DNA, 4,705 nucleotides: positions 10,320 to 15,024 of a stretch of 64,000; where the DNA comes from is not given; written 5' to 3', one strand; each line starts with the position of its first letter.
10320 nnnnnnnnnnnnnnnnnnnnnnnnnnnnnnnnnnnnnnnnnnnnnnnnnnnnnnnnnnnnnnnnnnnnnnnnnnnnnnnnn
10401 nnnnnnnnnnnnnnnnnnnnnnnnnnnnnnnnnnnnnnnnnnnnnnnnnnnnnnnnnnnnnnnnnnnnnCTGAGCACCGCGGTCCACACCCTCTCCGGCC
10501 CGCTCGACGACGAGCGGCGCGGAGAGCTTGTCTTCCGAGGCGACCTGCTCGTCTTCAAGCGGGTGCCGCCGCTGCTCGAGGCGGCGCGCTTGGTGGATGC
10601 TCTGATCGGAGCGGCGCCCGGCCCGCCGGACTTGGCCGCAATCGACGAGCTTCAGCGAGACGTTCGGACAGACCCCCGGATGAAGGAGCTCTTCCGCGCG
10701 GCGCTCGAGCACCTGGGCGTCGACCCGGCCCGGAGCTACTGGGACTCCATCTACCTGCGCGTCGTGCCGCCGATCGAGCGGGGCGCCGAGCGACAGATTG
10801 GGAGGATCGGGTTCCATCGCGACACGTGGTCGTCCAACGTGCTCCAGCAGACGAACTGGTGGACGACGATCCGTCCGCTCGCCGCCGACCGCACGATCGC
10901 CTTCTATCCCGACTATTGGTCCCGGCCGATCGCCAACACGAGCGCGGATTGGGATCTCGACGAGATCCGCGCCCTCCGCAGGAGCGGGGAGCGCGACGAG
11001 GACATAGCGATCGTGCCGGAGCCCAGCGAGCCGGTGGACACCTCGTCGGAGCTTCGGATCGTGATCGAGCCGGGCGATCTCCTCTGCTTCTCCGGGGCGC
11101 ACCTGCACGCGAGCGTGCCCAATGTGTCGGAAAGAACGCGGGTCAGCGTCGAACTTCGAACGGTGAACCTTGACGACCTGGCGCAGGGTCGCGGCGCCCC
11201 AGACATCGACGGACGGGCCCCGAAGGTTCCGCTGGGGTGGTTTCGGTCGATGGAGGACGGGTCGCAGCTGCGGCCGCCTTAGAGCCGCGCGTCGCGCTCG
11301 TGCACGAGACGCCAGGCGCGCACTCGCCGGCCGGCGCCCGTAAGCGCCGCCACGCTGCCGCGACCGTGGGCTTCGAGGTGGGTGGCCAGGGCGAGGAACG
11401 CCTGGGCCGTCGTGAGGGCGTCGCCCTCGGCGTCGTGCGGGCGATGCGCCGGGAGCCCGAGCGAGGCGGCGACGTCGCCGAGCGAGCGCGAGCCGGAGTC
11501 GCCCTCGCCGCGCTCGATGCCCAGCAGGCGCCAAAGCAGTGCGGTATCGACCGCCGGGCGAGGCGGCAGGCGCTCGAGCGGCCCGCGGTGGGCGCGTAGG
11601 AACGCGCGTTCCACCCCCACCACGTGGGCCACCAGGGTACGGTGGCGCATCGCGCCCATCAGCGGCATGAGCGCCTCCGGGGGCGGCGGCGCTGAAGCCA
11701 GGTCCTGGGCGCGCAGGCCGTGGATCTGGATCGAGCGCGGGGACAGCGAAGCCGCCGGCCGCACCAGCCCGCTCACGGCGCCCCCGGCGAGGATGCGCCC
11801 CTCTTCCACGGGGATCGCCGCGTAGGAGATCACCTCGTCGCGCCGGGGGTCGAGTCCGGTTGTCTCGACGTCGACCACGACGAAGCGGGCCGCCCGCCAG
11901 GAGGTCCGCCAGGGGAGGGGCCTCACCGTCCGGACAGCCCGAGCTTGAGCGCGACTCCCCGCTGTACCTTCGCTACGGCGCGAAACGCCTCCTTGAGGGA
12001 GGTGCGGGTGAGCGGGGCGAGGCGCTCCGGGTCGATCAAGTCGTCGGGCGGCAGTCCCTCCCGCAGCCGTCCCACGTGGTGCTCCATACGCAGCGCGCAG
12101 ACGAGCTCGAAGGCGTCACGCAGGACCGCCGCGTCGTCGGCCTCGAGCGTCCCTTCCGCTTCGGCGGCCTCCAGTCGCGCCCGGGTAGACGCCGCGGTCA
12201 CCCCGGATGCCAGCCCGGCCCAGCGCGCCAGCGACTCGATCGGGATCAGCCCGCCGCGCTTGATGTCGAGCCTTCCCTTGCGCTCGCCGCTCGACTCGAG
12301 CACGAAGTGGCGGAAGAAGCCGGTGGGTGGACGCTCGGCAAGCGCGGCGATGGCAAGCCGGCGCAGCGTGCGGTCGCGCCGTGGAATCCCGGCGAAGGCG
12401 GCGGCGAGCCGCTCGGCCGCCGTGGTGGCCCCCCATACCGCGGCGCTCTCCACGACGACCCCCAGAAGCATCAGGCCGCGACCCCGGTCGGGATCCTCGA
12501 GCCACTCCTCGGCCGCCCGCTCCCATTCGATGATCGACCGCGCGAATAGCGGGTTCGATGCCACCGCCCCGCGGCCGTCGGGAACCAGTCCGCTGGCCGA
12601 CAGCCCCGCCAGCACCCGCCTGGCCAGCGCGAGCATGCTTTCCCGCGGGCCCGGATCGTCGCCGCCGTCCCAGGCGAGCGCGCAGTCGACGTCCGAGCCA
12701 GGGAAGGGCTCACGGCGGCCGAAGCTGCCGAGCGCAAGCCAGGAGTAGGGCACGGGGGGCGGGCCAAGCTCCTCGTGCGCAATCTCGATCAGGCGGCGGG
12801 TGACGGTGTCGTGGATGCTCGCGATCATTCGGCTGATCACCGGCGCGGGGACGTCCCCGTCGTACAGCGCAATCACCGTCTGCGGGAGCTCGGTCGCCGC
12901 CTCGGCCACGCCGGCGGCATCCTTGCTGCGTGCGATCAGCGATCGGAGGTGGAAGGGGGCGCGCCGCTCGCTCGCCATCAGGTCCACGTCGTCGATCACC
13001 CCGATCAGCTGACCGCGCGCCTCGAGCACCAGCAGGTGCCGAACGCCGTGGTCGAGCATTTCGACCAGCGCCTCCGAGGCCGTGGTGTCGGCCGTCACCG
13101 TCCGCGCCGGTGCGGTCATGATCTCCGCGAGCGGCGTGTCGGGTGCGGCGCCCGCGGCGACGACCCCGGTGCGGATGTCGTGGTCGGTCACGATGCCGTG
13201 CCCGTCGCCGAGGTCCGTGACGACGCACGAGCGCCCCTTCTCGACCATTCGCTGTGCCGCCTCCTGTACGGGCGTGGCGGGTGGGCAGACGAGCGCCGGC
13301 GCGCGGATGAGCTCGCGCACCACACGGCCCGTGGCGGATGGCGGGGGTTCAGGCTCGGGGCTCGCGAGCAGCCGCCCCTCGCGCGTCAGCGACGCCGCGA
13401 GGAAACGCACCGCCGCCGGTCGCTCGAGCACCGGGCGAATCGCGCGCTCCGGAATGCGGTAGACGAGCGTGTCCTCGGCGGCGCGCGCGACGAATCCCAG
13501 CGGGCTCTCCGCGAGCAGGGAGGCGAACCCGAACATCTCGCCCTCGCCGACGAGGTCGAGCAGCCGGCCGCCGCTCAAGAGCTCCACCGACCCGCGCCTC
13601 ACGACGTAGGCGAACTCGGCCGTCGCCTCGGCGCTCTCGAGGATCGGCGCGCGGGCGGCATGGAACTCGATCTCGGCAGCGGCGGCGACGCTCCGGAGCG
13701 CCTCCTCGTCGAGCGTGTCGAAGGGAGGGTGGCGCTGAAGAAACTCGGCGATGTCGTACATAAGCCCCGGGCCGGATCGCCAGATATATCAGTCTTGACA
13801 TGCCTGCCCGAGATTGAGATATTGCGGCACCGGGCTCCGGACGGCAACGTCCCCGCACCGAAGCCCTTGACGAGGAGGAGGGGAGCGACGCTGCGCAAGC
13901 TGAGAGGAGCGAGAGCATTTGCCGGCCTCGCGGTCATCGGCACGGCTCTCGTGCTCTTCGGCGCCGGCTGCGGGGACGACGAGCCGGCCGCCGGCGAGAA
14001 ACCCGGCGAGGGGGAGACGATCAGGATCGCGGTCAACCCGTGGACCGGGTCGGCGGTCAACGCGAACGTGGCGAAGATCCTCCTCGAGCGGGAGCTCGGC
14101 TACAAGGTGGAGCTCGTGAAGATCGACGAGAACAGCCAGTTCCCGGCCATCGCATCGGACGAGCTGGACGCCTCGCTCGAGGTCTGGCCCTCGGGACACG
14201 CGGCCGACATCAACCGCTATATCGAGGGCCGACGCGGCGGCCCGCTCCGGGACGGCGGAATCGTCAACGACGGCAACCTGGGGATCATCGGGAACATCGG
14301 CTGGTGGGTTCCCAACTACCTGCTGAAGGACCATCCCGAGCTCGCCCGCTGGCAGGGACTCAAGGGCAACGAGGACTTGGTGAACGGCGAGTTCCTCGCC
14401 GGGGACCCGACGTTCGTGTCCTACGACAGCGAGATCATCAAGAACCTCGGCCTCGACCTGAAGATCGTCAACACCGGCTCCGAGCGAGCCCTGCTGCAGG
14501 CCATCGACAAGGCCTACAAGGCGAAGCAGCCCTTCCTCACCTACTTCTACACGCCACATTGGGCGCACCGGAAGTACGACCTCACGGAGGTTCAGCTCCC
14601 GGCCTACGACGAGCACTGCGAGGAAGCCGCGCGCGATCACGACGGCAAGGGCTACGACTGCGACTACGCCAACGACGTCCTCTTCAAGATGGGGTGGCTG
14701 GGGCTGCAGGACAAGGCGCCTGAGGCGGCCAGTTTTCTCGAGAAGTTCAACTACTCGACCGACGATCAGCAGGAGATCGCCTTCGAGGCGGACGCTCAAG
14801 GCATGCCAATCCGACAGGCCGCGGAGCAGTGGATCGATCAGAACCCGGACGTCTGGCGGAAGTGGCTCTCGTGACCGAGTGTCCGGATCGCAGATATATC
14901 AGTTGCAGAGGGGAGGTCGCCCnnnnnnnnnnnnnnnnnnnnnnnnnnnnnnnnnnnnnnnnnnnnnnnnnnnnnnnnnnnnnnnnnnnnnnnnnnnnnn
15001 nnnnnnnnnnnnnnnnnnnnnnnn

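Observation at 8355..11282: metF + DmdA-like GcvT-family protein + 2OG-oxygenase operon may supply the missing glycine-betaine demethylation step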

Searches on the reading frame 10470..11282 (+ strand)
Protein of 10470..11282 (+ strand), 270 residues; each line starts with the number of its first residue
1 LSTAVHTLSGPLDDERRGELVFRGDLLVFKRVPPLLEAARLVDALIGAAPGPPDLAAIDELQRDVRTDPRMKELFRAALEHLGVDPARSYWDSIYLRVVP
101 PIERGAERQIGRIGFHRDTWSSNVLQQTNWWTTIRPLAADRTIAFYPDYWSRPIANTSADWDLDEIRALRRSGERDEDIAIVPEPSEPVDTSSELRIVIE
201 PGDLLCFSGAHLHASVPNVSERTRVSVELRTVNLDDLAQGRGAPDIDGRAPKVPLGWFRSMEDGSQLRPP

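Call 11: search_protein_families(library=pfam, proteins=[window:10470-11282:+])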
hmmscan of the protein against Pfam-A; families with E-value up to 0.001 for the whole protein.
window:10470-11282:+ (270 aa): 1 family
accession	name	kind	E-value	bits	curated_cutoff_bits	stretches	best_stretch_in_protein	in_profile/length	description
PF05721.19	PhyH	-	0.00045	21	22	0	183-224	170-211/213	Phytanoyl-CoA dioxygenase (PhyH)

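Call 12: search_protein_families(library=ncbifam, proteins=[window:10470-11282:+])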
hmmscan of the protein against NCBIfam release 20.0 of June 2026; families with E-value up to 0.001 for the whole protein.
window:10470-11282:+ (270 aa): 1 family
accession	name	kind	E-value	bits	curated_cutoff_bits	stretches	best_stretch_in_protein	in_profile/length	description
TIGR04324.1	SpoChoClust_2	subfamily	0.00078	19.1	150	0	196-234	177-215/248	sporadic carbohydrate cluster 2OG-Fe(II) oxygenase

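Call 15: search_solved_structures(query=window:10470-11282:+, max_evalue=1)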
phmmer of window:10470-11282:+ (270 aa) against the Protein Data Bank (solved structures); distinct sequences matched with E-value up to 1: 4.
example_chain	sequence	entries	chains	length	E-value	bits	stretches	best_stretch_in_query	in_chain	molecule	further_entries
3gja_A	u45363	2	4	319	0.0089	18.7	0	180-224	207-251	CytC3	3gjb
2rdn_A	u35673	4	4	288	0.15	14.7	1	185-225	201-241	1-deoxypentalenic acid 11-beta hydroxylase; Fe(II)/alpha-ketoglutarate dependent hydroxyla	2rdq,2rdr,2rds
9uu4_C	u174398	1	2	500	0.92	12.1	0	56-115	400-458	3-ketoacyl-CoA synthase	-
9uu3_C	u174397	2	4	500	0.93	12.1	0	56-115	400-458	3-ketoacyl-CoA synthase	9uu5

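Call 54: find_homologous_proteins(query=window:10470-11282:+, max_evalue=0.00001)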
Query window:10470-11282:+ (270 aa): 1138 proteins with E <= 0.00001 among 7715 candidates; the best 120 are listed.
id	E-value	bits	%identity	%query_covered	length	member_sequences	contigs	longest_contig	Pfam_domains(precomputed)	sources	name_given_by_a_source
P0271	9.9e-154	529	98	89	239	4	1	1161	-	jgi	-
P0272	2.0e-140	485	81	100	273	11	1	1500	-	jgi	jgi:hypothetical protein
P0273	4.5e-137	474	87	88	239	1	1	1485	-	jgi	jgi:hypothetical protein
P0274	8.3e-137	473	78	99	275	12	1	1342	-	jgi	jgi:hypothetical protein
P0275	2.0e-136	472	81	97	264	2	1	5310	-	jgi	jgi:hypothetical protein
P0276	3.4e-136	471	87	88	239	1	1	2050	-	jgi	jgi:hypothetical protein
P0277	3.8e-136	471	87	88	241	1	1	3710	-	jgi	jgi:hypothetical protein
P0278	6.2e-136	470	87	88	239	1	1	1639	-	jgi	jgi:hypothetical protein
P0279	6.2e-136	470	81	97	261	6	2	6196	-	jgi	jgi:hypothetical protein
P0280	1.5e-135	469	79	99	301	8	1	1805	-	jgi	jgi:hypothetical protein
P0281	2.0e-135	469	86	88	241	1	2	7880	-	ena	-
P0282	2.1e-135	469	86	88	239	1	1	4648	-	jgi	jgi:hypothetical protein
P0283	3.5e-135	468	86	88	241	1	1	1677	-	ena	-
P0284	3.7e-135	468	92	84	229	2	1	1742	-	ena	-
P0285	3.9e-135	468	87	90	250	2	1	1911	PF05721.20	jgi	jgi:Phytanoyl-CoA dioxygenase (PhyH)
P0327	3.2e-124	432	78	92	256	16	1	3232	PF05721.20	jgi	-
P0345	8.8e-118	411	84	81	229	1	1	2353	PF05721.20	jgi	jgi:Phytanoyl-CoA dioxygenase (PhyH)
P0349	5.5e-117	408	74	92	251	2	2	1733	PF05721.20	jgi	jgi:hypothetical protein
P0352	2.1e-116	406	76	89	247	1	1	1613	PF05721.20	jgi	jgi:hypothetical protein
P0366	1.5e-113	397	67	99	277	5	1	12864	PF05721.20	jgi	jgi:hypothetical protein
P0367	1.5e-113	397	68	100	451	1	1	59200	-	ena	-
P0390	4.8e-110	385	68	98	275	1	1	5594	PF05721.20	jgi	jgi:Phytanoyl-CoA dioxygenase (PhyH)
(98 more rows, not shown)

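Call 61: predict_structure(alignment_id=A1)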
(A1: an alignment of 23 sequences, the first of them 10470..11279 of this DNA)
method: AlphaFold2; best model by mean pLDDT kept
length: 270 residues; sequences in the alignment: 23
mean_pLDDT: 55.3   pTM: 0.60
mean pLDDT of the five models: 55.3, 50.3, 41.4, 37.9, 35.9
residues with pLDDT >= 90: 2; 70-90: 58; 50-70: 89; < 50: 121
segments of 3 or more residues with pLDDT < 50: 88-90, 100-111, 119-126, 138-142, 147-160, 174-189, 209-262
pLDDT, mean of each block of 10 residues (from residue 1): 59 61 66 88 76 64 80 84 62 57 39 54 48 59 48 42 57 51 42 57 67 41 36 38 30 38 50
secondary structure, 60 per line:
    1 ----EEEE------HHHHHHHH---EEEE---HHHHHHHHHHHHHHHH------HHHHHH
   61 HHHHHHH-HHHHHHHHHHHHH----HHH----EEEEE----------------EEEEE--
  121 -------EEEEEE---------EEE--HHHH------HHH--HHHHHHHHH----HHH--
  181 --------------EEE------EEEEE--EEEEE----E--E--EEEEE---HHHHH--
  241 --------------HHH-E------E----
elements in order: E5-8 H15-22 E26-29 H33-48 H55-67 H69-81 E93-97 E114-118 E128-133 E143-145 H148-151 H163-171 E195-197 E204-208 E211-215 E226-230 H234-238

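Call 70: search_protein_families(library=pfam, alignment_id=A1, max_evalue=0.01)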
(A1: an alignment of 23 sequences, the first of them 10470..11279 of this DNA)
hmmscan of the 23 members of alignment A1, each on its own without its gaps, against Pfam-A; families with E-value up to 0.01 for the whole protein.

A. member 1, window:10470-11279:+ (270 aa): 1 family
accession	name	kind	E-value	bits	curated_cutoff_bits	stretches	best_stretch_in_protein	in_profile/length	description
PF05721.19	PhyH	-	0.00045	21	22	1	183-224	170-211/213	Phytanoyl-CoA dioxygenase (PhyH)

B. families by the number of members that match (of 23 scanned): 1 family
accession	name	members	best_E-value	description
PF05721.19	PhyH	22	1.8e-06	Phytanoyl-CoA dioxygenase (PhyH)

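Call 85: find_encoding_contigs(protein=P0367, flank=9000, max_places=2)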
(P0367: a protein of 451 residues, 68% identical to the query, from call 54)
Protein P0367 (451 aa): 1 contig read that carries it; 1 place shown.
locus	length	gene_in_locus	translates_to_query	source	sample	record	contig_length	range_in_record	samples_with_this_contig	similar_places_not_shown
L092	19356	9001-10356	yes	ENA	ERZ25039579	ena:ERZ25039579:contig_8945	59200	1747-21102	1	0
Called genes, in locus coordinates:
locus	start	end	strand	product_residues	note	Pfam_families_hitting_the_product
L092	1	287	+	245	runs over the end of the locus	PF11303:DUF3105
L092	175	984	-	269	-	-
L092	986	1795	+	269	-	PF01510:Amidase_2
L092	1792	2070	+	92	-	-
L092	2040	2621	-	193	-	PF02397:Bac_transf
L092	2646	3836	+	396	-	PF13439:Glyco_transf_4, PF13579:Glyco_trans_4_4, PF00534:Glycos_transf_1, PF13692:Glyco_trans_1_4, PF13524:Glyco_trans_1_2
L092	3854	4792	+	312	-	PF00535:Glycos_transf_2, PF13641:Glyco_tranf_2_3, PF13632:Glyco_trans_2_3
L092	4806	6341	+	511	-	PF04932:Wzy_C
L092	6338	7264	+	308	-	-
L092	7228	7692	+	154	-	-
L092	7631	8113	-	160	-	PF13570:Beta-prop_ACSF4, PF13360:PQQ_2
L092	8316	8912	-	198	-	PF13360:PQQ_2 (weak)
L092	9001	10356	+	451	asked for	-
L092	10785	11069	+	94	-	-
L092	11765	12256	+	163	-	PF13439:Glyco_transf_4 (weak)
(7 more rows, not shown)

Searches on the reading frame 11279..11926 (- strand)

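Call 11: search_protein_families(library=pfam, proteins=[window:11279-11926:-])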
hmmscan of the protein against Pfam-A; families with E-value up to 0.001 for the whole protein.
window:11279-11926:- (215 aa): 2 families
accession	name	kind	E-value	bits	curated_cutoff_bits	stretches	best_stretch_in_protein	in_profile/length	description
PF00929.31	RNase_T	-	5.4e-16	60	24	1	16-177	1-164/164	Exonuclease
PF21762.3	DEDDh_C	-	0.00032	21.3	27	1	93-179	105-187/188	DNA polymerase III subunit epsilon-like, C-terminal domain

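Call 12: search_protein_families(library=ncbifam, proteins=[window:11279-11926:-])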
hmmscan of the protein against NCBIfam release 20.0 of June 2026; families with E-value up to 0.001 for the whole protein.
window:11279-11926:- (215 aa): 25 families
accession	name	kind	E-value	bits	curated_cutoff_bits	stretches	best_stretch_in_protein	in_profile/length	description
NF006601.0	PRK09145.1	equivalog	2e-29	102.5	189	1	13-183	29-200/207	3'-5' exonuclease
NF006602.0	PRK09146.1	subfamily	4.1e-25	88.5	266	1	11-184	45-228/239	3'-5' exonuclease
NF005836.0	PRK07740.1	equivalog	6.9e-21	74.8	261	1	9-187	55-229/244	hypothetical protein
NF004719.0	PRK06063.1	equivalog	1.8e-19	69.8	389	1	13-179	16-175/331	DEDDh family exonuclease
NF005905.0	PRK07883.1-3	equivalog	4.5e-19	68.5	508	1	12-203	23-210/581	DEDD exonuclease domain-containing protein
NF005907.0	PRK07883.1-5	equivalog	8.6e-19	67.3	454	1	12-206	27-217/584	DEDD exonuclease domain-containing protein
NF005906.0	PRK07883.1-4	equivalog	1.7e-18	66.3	495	1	11-195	4-183/563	DEDD exonuclease domain-containing protein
NF005981.0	PRK08074.1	equivalog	8.1e-18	63.8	789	1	13-185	3-170/931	ATP-dependent DNA helicase DinG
NF001688.0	PRK00448.1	equivalog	2.8e-17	61.6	873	1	11-192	421-596/1445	PolC-type DNA polymerase III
TIGR01405.1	polC_Gram_pos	equivalog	2.6e-16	58.5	1043.45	1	10-188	186-358/1211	DNA polymerase III subunit alpha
TIGR01407.1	dinG_rel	hypoth_equivalog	1.3e-14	53.4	547.7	1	14-185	1-166/889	putative DnaQ family exonuclease/DinG family helicase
NF005289.0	PRK06807.1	equivalog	2.4e-13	50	335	1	14-185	9-173/313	3'-5' exonuclease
NF004964.0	PRK06310.1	equivalog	2.4e-11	43.5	236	1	12-180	6-170/250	DNA polymerase III subunit epsilon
NF005904.0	PRK07883.1-2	equivalog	1.4e-10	40.1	969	1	12-203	29-216/584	DEDD exonuclease domain-containing protein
NF005903.0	PRK07883.1-1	equivalog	1.6e-10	40.1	1038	1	8-194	35-223/642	DEDD exonuclease domain-containing protein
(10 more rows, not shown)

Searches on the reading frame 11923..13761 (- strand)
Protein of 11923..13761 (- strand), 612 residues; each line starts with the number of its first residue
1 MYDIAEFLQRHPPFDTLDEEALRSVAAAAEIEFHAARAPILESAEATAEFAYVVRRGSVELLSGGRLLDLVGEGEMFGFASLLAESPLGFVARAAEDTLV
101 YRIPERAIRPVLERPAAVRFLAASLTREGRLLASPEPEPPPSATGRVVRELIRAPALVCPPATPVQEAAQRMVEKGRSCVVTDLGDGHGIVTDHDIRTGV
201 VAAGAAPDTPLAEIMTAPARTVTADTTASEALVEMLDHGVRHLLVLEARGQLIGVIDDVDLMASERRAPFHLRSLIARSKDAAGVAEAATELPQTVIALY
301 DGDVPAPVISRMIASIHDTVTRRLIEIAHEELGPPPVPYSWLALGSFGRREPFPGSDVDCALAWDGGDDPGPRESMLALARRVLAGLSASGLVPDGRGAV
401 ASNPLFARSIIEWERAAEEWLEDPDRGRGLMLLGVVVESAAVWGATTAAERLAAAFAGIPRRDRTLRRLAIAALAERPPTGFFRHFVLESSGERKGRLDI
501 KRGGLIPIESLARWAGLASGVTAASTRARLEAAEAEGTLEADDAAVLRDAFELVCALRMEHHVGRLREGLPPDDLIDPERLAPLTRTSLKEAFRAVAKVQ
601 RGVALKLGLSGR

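Call 11: search_protein_families(library=pfam, proteins=[window:11923-13761:-])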
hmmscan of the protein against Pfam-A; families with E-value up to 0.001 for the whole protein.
window:11923-13761:- (612 aa): 4 families
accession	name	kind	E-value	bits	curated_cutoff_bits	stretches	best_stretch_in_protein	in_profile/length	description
PF10335.14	DUF294_C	-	1.3e-41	142.3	22.5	1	464-605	2-143/145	Putative nucleotidyltransferase substrate binding domain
PF03445.19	DUF294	-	1.6e-29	103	21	1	291-425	2-136/138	Putative nucleotidyltransferase DUF294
PF00571.33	CBS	-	1e-19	71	24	2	212-262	2-52/57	CBS domain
PF00027.35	cNMP_binding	-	9.3e-10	38.8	27.5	1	42-113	12-87/89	Cyclic nucleotide-binding domain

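Call 12: search_protein_families(library=ncbifam, proteins=[window:11923-13761:-])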
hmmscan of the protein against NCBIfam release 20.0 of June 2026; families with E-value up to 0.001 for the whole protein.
window:11923-13761:- (612 aa): 4 families
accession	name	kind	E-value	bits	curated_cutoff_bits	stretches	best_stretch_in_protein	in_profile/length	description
TIGR00393.1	kpsF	subfamily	2.8e-06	27.1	203.7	1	162-257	172-268/268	KpsF/GutQ family sugar-phosphate isomerase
NF002505.0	PRK01862.1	equivalog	8.7e-05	21.4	482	1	147-266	448-571/577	ClcB-like voltage-gated chloride channel protein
NF008581.0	PRK11543.1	equivalog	0.00011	21.4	481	1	186-261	241-315/321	arabinose-5-phosphate isomerase GutQ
TIGR01302.1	IMP_dehydrog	equivalog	0.00015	20.8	481.5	1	151-266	86-201/450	IMP dehydrogenase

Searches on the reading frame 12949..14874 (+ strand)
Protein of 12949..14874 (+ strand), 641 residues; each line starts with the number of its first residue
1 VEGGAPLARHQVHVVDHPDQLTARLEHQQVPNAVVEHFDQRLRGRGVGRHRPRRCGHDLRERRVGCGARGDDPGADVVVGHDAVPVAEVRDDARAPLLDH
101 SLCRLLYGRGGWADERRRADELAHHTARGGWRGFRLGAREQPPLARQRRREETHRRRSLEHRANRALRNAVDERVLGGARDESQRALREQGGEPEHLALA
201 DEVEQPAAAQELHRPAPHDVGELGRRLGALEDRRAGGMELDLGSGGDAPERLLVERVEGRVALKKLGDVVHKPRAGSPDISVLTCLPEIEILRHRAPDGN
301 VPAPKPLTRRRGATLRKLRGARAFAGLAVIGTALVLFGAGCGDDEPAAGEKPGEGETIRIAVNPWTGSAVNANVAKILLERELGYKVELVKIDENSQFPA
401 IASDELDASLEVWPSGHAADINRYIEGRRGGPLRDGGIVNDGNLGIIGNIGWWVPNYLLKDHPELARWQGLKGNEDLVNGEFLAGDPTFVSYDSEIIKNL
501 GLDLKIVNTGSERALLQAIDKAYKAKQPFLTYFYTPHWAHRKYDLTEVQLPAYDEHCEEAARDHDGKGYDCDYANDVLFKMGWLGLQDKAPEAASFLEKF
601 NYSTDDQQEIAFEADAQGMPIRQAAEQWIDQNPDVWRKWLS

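Call 20: search_protein_families(library=pfam, proteins=[window:12949-14874:+])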
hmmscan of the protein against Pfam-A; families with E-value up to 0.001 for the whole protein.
window:12949-14874:+ (641 aa): 1 family
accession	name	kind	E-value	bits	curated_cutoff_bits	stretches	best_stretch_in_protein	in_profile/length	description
PF04069.17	OpuAC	-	1.6e-41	143.1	21.2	1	357-631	2-257/257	Substrate binding domain of ABC-type glycine betaine transport system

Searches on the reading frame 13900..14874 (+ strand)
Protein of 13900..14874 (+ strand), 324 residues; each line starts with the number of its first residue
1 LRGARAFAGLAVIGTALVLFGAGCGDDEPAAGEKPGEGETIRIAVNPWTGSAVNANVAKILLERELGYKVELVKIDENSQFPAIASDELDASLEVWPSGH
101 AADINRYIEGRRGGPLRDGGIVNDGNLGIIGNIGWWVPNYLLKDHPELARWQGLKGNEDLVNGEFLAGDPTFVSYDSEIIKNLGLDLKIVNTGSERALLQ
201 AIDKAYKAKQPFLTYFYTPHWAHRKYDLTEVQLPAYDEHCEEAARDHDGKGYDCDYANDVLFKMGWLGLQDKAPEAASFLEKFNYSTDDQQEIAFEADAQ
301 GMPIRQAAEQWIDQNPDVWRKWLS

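Call 48: search_protein_families(library=ncbifam, proteins=[window:13900-14874:+], max_evalue=1e-10)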
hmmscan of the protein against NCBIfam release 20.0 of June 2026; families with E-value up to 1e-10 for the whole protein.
window:13900-14874:+ (324 aa): 2 families
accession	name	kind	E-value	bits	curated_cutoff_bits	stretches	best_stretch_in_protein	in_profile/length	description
NF008334.0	PRK11119.1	equivalog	1e-12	47.8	215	0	29-105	19-95/331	glycine betaine/L-proline ABC transporter substrate-binding protein ProX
TIGR03414.1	ABC_choline_bnd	subfamily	2.1e-12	46.9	379.05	0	186-323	150-272/291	choline ABC transporter substrate-binding protein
